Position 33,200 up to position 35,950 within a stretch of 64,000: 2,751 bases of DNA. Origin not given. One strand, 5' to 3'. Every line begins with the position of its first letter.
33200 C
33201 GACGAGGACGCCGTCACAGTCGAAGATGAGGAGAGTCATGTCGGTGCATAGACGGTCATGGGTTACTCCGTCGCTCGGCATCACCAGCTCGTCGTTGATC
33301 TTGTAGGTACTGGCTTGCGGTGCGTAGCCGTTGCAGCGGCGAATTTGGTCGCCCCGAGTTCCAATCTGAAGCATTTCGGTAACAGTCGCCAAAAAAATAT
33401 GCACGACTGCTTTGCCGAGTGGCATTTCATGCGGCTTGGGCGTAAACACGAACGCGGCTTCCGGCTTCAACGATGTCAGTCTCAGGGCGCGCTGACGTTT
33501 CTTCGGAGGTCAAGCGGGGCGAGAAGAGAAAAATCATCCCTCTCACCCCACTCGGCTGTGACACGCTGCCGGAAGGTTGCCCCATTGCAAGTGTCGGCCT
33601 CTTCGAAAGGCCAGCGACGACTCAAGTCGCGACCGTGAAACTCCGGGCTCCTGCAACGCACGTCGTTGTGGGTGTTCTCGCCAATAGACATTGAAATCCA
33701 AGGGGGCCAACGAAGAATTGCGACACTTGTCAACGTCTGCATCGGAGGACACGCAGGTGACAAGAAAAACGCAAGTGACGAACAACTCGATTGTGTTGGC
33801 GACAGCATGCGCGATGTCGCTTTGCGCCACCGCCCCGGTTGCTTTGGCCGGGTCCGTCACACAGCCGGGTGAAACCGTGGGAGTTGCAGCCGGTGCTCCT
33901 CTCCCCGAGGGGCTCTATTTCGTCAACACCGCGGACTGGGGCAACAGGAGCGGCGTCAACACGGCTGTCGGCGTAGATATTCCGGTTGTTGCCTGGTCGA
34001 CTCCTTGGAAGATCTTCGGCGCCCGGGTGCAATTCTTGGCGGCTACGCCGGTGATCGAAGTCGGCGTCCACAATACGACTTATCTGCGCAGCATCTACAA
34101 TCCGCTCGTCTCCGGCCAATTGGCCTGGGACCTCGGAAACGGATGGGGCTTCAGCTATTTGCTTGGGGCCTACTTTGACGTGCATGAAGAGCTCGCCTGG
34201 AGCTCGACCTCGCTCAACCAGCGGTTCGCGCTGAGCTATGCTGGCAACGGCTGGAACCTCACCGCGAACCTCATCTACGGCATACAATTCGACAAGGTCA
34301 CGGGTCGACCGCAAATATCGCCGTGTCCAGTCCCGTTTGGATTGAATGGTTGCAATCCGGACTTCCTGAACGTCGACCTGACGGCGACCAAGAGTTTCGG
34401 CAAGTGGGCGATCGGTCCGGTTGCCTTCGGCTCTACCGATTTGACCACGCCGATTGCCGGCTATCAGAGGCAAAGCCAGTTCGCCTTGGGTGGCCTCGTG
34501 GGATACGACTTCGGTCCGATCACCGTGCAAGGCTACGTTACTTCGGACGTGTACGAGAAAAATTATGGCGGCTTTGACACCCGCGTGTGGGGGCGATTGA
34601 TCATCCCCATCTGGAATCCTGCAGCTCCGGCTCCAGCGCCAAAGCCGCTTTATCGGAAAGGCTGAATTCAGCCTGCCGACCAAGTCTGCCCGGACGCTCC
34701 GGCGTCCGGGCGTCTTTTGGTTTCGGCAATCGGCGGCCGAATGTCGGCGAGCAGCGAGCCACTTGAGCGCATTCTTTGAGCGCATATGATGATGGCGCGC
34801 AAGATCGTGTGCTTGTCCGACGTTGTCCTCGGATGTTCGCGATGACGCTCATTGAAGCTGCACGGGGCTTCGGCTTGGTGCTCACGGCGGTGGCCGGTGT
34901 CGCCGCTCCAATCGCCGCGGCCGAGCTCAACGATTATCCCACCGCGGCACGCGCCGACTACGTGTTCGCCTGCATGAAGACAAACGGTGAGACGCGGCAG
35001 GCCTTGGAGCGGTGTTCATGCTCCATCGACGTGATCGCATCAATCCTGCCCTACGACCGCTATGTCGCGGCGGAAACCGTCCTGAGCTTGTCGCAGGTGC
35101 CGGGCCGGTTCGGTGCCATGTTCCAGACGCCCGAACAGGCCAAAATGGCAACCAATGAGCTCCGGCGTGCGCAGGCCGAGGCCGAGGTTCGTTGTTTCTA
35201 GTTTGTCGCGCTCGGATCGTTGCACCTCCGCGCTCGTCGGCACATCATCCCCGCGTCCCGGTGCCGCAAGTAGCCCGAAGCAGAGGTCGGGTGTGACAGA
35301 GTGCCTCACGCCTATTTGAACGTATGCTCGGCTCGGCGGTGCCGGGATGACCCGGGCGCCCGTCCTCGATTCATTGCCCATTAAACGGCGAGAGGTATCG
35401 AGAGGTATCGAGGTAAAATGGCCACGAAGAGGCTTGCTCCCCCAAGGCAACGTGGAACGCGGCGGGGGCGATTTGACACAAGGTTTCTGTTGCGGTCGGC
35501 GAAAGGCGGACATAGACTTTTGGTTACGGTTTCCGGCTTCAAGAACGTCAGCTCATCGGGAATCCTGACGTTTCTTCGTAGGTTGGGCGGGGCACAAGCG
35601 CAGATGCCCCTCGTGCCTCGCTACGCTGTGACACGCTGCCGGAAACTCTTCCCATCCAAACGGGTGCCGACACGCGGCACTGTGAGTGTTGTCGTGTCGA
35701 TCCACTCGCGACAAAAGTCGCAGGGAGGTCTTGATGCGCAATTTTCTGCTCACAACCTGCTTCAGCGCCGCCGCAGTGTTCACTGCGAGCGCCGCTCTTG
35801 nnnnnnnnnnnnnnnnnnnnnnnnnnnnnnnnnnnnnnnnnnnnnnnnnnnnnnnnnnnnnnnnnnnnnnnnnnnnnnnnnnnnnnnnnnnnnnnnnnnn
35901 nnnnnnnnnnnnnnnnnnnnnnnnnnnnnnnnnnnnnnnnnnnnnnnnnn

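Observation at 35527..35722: Candidate three-way-junction regulatory RNA in the xoxF leader, supported by a second compensated copy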

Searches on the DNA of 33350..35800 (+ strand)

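Call 23: search_rna_families(source=window, start=33350, end=35800, threshold=evalue, max_evalue=10, show_alignments=2)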
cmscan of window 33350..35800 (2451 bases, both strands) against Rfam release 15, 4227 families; matches with E-value up to 10: 1.
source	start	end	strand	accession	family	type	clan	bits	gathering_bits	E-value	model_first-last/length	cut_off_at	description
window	34859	34950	-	RF01383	GRIK4_3p_UTR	Gene;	-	16.6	38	4.9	1-94/94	no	GRIK4 3 prime UTR element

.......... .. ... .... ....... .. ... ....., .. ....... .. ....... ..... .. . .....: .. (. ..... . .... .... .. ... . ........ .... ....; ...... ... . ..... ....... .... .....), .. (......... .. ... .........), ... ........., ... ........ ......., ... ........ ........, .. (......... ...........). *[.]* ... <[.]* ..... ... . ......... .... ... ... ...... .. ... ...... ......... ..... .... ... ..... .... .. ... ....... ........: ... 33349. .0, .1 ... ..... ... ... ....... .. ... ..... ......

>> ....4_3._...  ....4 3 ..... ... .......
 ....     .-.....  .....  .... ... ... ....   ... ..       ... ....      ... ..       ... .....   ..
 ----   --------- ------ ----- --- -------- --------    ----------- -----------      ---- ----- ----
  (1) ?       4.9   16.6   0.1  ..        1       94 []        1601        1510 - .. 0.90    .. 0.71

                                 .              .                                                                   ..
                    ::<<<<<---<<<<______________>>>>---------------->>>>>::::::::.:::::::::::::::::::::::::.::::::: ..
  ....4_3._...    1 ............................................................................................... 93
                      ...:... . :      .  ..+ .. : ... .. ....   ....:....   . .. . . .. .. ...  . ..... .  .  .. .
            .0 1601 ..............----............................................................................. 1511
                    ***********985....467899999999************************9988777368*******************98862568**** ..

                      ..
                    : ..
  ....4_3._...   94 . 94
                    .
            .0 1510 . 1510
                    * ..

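Call 34: build_rna_model(alignment_id=A4, structure=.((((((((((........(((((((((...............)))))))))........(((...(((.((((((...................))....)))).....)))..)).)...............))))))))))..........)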
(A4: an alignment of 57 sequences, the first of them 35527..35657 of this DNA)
Model R1 built from alignment A4 (57 sequences, 154 columns); structure: as given.
model positions 130; base pairs 31; branch points 1; effective number of sequences 2.23; information 0.59 bits per position. Calibrated on 0.2 Mb of random sequence (short: E-values are rough).
structure used (alignment columns):
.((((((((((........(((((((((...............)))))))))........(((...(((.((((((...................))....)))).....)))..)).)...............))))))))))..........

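Call 35: search_with_rna_model(model_id=R1, sources=[window, L001, L002, L004, L005, L006, L007, L010, L011, L012, L013, L014, L015, L016, L017, L018, L019, L020, L021, L022, L023, L024, L025, L026, L027, L028, L029, L030, L031, L032, L033, L034, L035, L036, L037, L038, L039, L040, L041, L042, L043, L044, L045, L046, L047, L048, L049, L050, L051, L052, L053, L054, L055, L056, L057, L058, L059, L060, L061, L062, L063, L064, L065, L066, L067, L068, L069, L070, L071, L072, L073, L074, L075, L076, L077, L078], max_evalue=1, make_alignment=true)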
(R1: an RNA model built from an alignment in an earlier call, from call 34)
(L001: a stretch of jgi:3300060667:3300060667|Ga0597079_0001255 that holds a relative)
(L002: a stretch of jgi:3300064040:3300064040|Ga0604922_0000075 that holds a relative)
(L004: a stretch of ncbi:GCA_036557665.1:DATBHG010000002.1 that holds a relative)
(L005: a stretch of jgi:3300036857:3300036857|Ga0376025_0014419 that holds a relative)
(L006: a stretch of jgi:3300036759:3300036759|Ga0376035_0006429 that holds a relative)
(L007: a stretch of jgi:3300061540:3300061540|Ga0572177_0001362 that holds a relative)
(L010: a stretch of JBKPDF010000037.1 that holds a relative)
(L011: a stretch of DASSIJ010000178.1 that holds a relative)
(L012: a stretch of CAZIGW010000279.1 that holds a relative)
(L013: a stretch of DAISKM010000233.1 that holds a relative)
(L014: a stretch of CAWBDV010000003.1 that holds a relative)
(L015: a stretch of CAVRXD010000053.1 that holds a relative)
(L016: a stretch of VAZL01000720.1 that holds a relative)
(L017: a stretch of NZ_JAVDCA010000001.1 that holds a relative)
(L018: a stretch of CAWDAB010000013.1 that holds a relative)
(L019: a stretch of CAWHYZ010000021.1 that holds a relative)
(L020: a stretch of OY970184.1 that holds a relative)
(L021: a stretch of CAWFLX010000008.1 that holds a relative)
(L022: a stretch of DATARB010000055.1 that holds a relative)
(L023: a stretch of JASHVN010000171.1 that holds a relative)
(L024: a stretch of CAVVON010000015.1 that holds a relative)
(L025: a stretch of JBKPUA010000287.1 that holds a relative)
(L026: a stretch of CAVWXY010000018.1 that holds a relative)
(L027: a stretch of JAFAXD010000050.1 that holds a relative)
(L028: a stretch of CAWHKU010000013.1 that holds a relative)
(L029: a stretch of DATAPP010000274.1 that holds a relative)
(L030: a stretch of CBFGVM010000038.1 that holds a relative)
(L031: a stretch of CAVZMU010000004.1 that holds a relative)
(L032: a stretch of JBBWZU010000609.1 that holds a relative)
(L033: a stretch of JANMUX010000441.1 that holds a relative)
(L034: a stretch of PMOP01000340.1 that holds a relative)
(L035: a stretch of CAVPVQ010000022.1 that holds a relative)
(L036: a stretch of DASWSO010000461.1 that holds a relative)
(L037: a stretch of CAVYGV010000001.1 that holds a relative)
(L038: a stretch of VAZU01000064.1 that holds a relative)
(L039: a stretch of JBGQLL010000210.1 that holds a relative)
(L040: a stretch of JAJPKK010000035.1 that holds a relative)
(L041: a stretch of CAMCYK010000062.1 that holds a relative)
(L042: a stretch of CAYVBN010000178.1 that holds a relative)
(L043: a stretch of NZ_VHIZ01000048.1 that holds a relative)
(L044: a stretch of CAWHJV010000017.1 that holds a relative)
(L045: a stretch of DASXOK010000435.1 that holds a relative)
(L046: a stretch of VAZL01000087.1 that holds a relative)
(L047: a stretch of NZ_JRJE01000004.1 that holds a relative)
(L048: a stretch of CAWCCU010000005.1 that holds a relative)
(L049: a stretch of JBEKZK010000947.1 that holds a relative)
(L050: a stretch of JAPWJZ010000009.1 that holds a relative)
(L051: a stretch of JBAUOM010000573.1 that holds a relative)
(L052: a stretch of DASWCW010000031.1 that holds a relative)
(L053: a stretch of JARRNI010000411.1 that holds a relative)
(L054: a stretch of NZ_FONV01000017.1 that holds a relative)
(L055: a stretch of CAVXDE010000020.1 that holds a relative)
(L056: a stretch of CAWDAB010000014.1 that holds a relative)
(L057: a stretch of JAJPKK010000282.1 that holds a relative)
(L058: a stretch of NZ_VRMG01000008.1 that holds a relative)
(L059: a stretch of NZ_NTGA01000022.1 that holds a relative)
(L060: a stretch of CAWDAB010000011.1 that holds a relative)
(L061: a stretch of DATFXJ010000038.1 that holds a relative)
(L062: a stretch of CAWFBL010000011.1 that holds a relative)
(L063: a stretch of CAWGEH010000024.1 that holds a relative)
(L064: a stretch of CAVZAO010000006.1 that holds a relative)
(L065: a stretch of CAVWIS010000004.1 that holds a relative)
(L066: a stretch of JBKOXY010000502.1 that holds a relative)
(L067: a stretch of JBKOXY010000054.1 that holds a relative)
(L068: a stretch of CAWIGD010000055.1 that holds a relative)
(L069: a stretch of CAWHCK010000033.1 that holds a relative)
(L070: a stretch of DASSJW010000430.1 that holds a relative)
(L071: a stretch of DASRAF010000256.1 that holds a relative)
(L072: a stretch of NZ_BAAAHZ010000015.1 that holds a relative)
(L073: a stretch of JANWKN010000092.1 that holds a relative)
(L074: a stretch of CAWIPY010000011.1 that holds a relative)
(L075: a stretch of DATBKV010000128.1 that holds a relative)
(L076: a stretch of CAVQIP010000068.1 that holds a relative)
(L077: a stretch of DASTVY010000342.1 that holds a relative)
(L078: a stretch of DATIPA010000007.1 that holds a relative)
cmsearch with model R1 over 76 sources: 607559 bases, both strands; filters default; matches with E-value up to 1: 70.
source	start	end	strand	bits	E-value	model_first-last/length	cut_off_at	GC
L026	3027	3156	-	140.6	1.3e-33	1-130/130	no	0.61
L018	7802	7931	-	140.3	1.5e-33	1-130/130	no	0.6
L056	7803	7932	-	140.3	1.5e-33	1-130/130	no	0.6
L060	4188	4317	-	140.3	1.5e-33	1-130/130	no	0.6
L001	3795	3924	+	138.6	4e-33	1-130/130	no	0.62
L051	2829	2959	-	137.2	9.3e-33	1-130/130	no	0.61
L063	2785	2914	-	137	1.1e-32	1-130/130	no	0.62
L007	3797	3926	+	137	1.1e-32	1-130/130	no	0.6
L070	19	148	+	137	1.1e-32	1-130/130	no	0.6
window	35527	35656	+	136.8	1.2e-32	1-130/130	no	0.6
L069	4835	4964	-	136.5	1.5e-32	1-130/130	no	0.6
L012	6239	6369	+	136.4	1.5e-32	1-130/130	no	0.61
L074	2636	2764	-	136.2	1.7e-32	1-130/130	no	0.6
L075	4352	4482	-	135.6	2.4e-32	1-130/130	no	0.61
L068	1516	1645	+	135.2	3.2e-32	1-130/130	no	0.61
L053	3047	3176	+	135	3.4e-32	1-130/130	no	0.6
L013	1700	1828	-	134.9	3.7e-32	1-130/130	no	0.61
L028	5838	5967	+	134.8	3.9e-32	1-130/130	no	0.56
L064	3423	3551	+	134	6.4e-32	1-130/130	no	0.58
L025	1436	1566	-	133.8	7e-32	1-130/130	no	0.6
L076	514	643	+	133.5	8.7e-32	1-130/130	no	0.63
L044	3594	3722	+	132.1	1.9e-31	1-130/130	no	0.57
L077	1513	1641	-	131.9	2.2e-31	1-130/130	no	0.6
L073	568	697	-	131.4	3.1e-31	1-130/130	no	0.59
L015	6898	7026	-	129.3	1.1e-30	1-130/130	no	0.6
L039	4264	4394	+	129.1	1.2e-30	1-130/130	no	0.59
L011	2191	2320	+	128.9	1.3e-30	1-130/130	no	0.6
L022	7752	7877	-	127.9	2.3e-30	1-130/130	no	0.61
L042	2686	2819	+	127.4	3.2e-30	1-130/130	no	0.61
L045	3437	3560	-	126.8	4.6e-30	1-130/130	no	0.6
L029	4716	4845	+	126.6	5.1e-30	1-130/130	no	0.58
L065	3344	3473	-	124.9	1.4e-29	1-130/130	no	0.59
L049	1329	1459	+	124.7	1.6e-29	1-130/130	no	0.62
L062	6827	6956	+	124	2.5e-29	1-130/130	no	0.58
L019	5492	5618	-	122.5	5.9e-29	1-130/130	no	0.61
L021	1505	1630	-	122.5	6e-29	1-130/130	no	0.6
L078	6160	6285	+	122.5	6e-29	1-130/130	no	0.6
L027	2200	2327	+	122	7.8e-29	1-130/130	no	0.62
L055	4363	4490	+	122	8.1e-29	1-130/130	no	0.62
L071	2090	2218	+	121.3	1.2e-28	1-130/130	no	0.6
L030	4282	4417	+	116.7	1.9e-27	1-130/130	no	0.6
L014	6200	6326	+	115.2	4.7e-27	1-130/130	no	0.57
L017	6195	6318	-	113.3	1.4e-26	1-130/130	no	0.63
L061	871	993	+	109.3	1.6e-25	1-130/130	no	0.63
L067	376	506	-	108.1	3.1e-25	1-130/130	no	0.6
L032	1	130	+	104.3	3.1e-24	1-130/130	no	0.59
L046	3418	3554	+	104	3.7e-24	1-130/130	no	0.61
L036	698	831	-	101.9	1.3e-23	1-130/130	no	0.6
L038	165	288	-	101.1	2e-23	1-130/130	no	0.63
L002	3796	3923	+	100.4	3e-23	1-130/130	no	0.58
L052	1496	1618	-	100.2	3.4e-23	1-130/130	no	0.62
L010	5657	5779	+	97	2.3e-22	1-130/130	no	0.62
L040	4539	4669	-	92.6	3.1e-21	1-130/130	no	0.58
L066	107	236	-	92.6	3.2e-21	1-130/130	no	0.61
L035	4524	4656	-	85.9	1.7e-19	1-130/130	no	0.62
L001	1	122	+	79.5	8e-18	12-130/130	5'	0.53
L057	54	179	+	75.4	8.9e-17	1-130/130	no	0.65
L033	455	593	+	73.6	2.7e-16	1-130/130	no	0.58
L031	5897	6026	+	73.6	2.7e-16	1-130/130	no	0.6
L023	1259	1387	-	72.5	5.2e-16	1-130/130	no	0.57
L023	5001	5138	-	71.6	8.5e-16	1-130/130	no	0.64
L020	3984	4123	+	68.3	6.2e-15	1-130/130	no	0.6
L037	2676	2812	-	58.4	2.2e-12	1-130/130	no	0.6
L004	3820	3930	+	30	5e-05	1-130/130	no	0.63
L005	3820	3930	+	30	5e-05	1-130/130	no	0.63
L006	1159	1269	+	30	5e-05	1-130/130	no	0.63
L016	2117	2217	+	28.2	0.00014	1-130/130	no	0.58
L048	5033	5183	+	18.1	0.06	1-130/130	no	0.56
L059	4839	4900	-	15.1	0.35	1-130/130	no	0.6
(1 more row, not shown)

Alignment A5: 70 matches aligned to the model, 242 columns, each read 5' to 3' on its own strand. Consensus structure (alignment columns), stored with it:
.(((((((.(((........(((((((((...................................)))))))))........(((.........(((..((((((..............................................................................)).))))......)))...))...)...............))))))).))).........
